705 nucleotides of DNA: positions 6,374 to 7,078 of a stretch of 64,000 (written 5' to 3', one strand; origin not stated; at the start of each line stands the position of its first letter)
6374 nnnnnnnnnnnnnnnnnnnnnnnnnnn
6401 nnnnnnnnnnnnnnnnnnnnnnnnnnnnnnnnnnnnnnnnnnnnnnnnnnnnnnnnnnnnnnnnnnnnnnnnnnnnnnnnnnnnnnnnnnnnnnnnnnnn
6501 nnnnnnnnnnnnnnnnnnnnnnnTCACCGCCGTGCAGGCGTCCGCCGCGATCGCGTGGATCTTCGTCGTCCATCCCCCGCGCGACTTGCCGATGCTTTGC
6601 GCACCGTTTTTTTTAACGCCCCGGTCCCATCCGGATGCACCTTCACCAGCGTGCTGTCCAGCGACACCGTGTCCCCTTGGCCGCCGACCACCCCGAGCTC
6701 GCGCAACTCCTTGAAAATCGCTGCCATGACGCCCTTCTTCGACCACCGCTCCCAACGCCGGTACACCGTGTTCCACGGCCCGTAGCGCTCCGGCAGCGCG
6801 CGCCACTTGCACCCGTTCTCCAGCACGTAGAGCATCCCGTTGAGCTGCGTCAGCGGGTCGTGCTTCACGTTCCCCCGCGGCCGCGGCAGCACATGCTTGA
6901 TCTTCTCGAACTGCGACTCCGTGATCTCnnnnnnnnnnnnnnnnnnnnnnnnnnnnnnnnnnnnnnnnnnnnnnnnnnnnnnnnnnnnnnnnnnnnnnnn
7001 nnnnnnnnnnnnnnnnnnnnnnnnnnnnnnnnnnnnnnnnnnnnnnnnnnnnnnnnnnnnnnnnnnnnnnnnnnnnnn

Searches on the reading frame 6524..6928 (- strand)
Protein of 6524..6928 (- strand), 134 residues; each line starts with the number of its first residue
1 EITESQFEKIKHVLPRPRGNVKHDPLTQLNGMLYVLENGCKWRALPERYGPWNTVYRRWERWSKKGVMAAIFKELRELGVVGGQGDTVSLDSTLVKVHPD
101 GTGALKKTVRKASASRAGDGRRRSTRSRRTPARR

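Call 93: search_protein_families(library=pfam, proteins=[window:6524-6928:-], max_evalue=0.001)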
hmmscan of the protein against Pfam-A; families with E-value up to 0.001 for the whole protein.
window:6524-6928:- (134 aa): 1 family
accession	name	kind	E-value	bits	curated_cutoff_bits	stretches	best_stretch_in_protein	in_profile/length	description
PF13340.11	DUF4096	-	6.8e-23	81.2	34.3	1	2-72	1-76/76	Putative transposase of IS4/5 family (DUF4096)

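Call 94: search_protein_families(library=padloc, proteins=[window:6524-6928:-], max_evalue=0.0001)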
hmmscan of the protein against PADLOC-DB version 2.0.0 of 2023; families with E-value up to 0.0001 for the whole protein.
window:6524-6928:- (134 aa): 0 families
